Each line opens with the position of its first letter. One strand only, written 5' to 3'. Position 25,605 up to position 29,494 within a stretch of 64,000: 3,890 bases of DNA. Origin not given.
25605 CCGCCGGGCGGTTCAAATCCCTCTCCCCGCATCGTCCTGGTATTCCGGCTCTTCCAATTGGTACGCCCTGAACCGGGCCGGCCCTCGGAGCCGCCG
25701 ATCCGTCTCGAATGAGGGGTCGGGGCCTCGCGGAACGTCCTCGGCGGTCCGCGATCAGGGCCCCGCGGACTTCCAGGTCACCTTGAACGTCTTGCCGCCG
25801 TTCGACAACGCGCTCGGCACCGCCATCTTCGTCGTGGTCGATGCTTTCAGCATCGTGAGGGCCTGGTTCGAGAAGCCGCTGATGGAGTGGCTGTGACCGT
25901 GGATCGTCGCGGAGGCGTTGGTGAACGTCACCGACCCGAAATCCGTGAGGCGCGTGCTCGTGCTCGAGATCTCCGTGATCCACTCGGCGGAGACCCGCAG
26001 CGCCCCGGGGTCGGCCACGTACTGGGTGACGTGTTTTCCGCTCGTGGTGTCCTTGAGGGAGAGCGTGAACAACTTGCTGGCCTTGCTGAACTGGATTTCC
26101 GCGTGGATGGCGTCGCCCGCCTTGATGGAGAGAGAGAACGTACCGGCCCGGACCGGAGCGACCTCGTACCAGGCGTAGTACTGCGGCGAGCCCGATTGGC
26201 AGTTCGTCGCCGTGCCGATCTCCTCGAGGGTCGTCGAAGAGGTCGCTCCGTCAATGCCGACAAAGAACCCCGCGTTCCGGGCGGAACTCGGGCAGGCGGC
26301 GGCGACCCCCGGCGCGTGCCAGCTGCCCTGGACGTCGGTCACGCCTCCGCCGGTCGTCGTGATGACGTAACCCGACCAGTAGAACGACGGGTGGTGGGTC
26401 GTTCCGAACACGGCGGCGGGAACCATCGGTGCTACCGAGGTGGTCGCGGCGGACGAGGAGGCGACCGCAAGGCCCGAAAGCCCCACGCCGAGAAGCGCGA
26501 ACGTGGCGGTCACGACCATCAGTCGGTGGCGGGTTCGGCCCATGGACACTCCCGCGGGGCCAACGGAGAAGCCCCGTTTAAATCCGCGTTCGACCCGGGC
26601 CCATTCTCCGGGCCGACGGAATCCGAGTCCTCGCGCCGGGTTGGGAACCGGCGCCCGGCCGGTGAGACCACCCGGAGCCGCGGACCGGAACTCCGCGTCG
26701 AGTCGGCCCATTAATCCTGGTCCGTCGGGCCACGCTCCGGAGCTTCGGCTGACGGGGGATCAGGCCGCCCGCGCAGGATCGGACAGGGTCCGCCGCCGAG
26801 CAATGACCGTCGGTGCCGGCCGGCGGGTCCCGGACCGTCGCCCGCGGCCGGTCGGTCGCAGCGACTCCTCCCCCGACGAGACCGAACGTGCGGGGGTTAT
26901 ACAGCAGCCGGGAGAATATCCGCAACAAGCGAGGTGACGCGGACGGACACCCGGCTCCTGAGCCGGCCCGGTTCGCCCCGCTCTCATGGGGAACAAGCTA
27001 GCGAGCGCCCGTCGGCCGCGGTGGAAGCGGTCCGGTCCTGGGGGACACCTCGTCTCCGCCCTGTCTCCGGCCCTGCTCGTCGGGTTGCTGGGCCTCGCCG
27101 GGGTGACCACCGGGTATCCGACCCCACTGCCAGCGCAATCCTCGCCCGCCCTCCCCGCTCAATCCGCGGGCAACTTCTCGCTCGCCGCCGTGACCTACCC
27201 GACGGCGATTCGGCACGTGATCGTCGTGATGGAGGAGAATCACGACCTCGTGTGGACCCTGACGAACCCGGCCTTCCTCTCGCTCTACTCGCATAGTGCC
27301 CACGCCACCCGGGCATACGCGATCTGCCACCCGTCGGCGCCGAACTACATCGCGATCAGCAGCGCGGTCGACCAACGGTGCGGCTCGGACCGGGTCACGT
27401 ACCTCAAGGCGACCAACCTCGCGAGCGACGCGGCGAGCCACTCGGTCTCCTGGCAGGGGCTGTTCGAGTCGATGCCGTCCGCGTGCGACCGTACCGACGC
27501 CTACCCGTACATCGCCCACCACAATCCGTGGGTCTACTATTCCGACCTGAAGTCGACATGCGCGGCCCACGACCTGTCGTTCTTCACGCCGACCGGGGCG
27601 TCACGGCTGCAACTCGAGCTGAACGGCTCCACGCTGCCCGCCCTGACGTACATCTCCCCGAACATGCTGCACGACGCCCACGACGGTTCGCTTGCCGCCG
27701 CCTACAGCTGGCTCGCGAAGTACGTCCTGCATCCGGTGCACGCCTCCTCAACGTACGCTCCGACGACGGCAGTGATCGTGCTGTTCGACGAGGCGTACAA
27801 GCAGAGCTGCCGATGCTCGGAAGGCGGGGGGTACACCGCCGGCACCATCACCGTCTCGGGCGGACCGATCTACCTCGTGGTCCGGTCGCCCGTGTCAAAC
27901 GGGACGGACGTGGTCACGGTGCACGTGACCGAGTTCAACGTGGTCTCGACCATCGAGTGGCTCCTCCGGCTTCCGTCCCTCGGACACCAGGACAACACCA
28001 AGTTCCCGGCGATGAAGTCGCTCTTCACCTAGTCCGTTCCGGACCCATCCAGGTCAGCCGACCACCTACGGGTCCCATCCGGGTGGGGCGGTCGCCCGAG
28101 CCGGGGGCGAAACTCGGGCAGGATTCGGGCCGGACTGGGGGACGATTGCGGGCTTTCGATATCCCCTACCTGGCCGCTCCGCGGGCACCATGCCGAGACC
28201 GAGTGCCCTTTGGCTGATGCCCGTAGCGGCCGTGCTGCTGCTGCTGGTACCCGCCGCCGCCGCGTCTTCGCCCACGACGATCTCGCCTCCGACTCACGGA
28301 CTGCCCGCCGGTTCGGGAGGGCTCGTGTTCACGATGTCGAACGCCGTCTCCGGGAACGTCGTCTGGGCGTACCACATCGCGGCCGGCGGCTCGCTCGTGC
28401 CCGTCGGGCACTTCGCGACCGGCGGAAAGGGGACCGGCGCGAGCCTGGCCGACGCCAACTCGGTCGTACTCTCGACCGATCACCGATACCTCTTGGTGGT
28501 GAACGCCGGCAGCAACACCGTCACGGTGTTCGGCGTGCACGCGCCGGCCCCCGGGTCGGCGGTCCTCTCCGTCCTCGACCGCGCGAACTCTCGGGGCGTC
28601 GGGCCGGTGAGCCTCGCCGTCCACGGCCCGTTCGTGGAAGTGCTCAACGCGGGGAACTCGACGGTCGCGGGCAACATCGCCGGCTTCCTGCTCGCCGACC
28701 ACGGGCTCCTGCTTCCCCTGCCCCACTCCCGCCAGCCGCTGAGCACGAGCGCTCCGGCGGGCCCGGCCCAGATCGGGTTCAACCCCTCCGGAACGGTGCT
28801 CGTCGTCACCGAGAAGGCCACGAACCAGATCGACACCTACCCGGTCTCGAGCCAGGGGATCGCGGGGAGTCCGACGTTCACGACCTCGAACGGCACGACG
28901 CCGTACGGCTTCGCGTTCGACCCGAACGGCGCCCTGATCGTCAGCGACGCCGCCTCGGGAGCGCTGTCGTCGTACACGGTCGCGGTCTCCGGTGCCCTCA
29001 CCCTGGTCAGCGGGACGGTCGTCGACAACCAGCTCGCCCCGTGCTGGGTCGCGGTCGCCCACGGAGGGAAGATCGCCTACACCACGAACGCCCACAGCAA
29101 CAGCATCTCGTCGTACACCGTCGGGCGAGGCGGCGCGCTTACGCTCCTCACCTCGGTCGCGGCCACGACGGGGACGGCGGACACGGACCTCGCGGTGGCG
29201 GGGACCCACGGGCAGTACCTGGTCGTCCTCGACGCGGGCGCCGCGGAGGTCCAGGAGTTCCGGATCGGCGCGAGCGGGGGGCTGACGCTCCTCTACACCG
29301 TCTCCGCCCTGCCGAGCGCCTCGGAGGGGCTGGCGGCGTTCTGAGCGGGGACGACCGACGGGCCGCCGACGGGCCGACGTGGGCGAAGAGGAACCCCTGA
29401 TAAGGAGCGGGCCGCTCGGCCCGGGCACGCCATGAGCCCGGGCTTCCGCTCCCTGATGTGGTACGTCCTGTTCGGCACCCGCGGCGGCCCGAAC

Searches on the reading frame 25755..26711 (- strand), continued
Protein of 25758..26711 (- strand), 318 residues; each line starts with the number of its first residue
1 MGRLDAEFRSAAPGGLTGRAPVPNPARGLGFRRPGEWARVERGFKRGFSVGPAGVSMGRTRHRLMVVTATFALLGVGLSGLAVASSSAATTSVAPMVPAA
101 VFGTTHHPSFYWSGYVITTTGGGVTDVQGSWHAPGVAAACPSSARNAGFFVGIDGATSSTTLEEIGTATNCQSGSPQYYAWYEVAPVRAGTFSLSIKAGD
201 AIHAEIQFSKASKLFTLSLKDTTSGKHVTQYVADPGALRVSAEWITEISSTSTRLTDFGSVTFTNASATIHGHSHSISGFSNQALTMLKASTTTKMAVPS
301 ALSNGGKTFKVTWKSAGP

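Call 45: fold_search(model_id=the predicted structure, library=pdb)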
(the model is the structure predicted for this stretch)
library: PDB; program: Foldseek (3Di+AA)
matches with E <= 10: 1215; with E <= 0.001: 36
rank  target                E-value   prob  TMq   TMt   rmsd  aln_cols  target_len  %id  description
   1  2ifw_A                2.1e-13  1.00  0.65  0.82   2.4       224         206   22  Crystal structure of scytalido-glutamic peptidase with a transition state analog inhibitor (released 2006-10-03)
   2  2ifr_A                1.5e-12  1.00  0.64  0.81   2.6       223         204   22  Crystal structure of Scytalido-glutamic peptidase with a peptide based transition state analog (released 2006-10-03)
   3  1s2b                  1.0e-10  1.00  0.60  0.78   3.9       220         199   22  Structure of SCP-B the first member of the Eqolisin family of Peptidases to have its structure determined (released 2004-04-27)
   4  1y43_B                1.5e-09  1.00  0.53  0.79   3.2       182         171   27  crystal structure of aspergilloglutamic peptidase from Aspergillus niger (released 2005-12-13)
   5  3trs_D                1.1e-08  1.00  0.54  0.80   3.0       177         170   32  The crystal structure of aspergilloglutamic peptidase from Aspergillus niger (released 2012-08-22)
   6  7zva_A                5.0e-06  1.00  0.50  0.40   6.6       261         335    8  Crystal Structure of the native zymogen form of the glutamic-class prolyl-endopeptidase neprosin at 1.80 A resolution. (released 2022-08-10)
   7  7zu8_A                6.8e-06  1.00  0.51  0.41   5.0       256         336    8  Crystal Structure of the zymogen form of the glutamic-class prolyl-endopeptidase neprosin at 2.05 A resolution in pres (released 2022-08-10)
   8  7zvb_A                1.0e-05  1.00  0.50  0.50   5.2       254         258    9  Crystal Structure of the mature form of the glutamic-class prolyl-endopeptidase neprosin at 2.35 A resolution. (released 2022-08-10)
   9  8xai_B                2.2e-05  1.00  0.46  0.57   5.4       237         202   12  Crystal structure of Protease CPAVM1 in Bacillus subtilis LjM2 (released 2024-06-19)
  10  9h9s                  2.8e-05  1.00  0.41  0.47   6.6       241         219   10  Crystal structure of a lectin-like protein from Ustilago maydis (released 2025-08-20)
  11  1g9f_A                1.8e-04  1.00  0.31  0.33   6.7       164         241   12  CRYSTAL STRUCTURE OF THE SOYBEAN AGGLUTININ IN A COMPLEX WITH A BIANTENNARY BLOOD GROUP ANTIGEN ANALOG (released 2001-06-13)
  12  4d69_B                1.9e-04  1.00  0.30  0.33   6.7       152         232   13  SOYBEAN AGGLUTININ FROM GLYCINE MAX IN COMPLEX WITH THE ANTIGEN Tn (released 2014-11-19)
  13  4d69_J                2.4e-04  1.00  0.31  0.35   6.4       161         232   12  SOYBEAN AGGLUTININ FROM GLYCINE MAX IN COMPLEX WITH THE ANTIGEN Tn (released 2014-11-19)
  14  4d69_G                2.6e-04  1.00  0.32  0.35   6.4       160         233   11  SOYBEAN AGGLUTININ FROM GLYCINE MAX IN COMPLEX WITH THE ANTIGEN Tn (released 2014-11-19)
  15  3uk9_E                3.5e-04  1.00  0.28  0.29   7.8       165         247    8  Galactose-specific lectin from Dolichos lablab (released 2012-11-14)
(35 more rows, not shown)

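Call 54: list_cluster_members(proteins=[P0001, window:25755-26543:-, P0243])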
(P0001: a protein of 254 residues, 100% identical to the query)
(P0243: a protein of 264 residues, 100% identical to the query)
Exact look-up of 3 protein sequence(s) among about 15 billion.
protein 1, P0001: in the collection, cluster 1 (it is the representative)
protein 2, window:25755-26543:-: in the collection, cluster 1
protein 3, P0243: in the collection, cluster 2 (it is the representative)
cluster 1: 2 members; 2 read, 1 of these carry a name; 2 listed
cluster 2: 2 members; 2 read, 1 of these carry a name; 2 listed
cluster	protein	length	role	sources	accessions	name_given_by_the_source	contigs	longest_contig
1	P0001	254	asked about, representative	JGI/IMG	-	-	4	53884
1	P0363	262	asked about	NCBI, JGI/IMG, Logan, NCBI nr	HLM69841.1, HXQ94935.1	MAG TPA: G1 family glutamic endopeptidase [Thermoplasmata archaeon] | G1 family glutamic endopeptidase [Thermoplasmata archaeon]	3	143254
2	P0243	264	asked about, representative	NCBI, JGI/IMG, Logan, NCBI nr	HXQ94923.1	MAG TPA: G1 family glutamic endopeptidase [Thermoplasmata archaeon] | G1 family glutamic endopeptidase [Thermoplasmata archaeon]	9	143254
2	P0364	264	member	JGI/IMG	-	-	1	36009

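Call 56: search_protein_families(library=ncbifam, proteins=[window:25755-26543:-], max_evalue=0.01)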
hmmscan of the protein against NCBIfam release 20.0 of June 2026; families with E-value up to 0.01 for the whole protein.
window:25755-26543:- (262 aa): 0 families

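Call 64: find_encoding_contigs(protein=P0097, flank=5000, max_places=2)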
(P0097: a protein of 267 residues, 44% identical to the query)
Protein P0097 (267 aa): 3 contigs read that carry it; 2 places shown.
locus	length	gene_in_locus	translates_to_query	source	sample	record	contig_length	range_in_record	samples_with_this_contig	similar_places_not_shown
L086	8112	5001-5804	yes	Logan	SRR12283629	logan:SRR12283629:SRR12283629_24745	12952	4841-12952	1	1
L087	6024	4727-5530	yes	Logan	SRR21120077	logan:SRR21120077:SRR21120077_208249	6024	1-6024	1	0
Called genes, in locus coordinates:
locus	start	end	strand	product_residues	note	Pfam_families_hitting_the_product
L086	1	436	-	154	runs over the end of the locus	PF09828:ChrB_C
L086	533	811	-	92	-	PF12797:Fer4_2 (faint), PF13237:Fer4_10, PF14697:Fer4_21 (faint), PF00037:Fer4 (weak), PF12838:Fer4_7 (weak), PF13187:Fer4_9 (weak)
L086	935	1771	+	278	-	PF01904:DUF72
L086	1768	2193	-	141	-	-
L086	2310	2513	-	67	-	PF20097:DUF6487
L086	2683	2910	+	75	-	-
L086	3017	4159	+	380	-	-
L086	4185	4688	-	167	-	PF11578:DUF3237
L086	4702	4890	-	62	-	-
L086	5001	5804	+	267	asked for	PF01828:Peptidase_A4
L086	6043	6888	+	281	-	PF01828:Peptidase_A4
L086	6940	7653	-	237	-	PF01902:Diphthami_syn_2_N, PF28410:Diphthami_syn_2_C (weak)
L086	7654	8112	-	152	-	?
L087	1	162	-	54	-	?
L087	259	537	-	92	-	PF12797:Fer4_2 (faint), PF13237:Fer4_10, PF14697:Fer4_21 (faint), PF00037:Fer4 (weak), PF12838:Fer4_7 (weak), PF13187:Fer4_9 (weak)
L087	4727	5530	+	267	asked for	PF01828:Peptidase_A4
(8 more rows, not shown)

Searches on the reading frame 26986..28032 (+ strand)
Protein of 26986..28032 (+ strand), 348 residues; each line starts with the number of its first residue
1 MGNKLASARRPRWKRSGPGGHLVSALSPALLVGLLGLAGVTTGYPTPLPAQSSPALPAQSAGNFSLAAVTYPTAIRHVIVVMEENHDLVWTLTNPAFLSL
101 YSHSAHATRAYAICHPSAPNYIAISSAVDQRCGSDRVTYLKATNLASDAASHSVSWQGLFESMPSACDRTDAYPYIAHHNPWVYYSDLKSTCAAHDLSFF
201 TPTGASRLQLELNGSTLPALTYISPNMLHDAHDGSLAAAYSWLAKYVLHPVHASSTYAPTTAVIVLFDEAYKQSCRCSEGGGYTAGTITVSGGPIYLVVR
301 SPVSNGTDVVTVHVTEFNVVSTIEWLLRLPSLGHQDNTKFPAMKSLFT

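Call 21: search_protein_families(library=pfam, proteins=[window:26986-28032:+], max_evalue=0.001)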
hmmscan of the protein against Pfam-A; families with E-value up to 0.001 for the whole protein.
window:26986-28032:+ (348 aa): 1 family
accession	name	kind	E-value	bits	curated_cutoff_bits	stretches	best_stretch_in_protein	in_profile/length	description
PF04185.19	Phosphoesterase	-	4.5e-11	43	23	1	108-269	121-289/356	Phosphoesterase family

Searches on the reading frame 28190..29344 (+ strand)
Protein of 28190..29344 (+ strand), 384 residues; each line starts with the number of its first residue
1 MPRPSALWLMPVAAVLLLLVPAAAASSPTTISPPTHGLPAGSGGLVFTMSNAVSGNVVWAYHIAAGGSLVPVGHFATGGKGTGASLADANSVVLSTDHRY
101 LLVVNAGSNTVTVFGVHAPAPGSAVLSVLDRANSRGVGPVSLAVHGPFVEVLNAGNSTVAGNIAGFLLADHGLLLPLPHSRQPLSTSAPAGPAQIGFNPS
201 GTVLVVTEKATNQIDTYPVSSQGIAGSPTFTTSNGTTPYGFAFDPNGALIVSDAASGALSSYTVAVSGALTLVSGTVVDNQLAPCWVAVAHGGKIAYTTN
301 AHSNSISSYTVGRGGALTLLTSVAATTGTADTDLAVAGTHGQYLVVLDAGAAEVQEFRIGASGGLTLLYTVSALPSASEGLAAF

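Call 21: search_protein_families(library=pfam, proteins=[window:28190-29344:+], max_evalue=0.001)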
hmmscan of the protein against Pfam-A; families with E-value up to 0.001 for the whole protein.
window:28190-29344:+ (384 aa): 1 family
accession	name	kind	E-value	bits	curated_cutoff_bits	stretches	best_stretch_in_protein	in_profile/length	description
PF10282.15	Lactonase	-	9.1e-16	58.4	21.7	2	55-276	107-333/344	Lactonase, 7-bladed beta-propeller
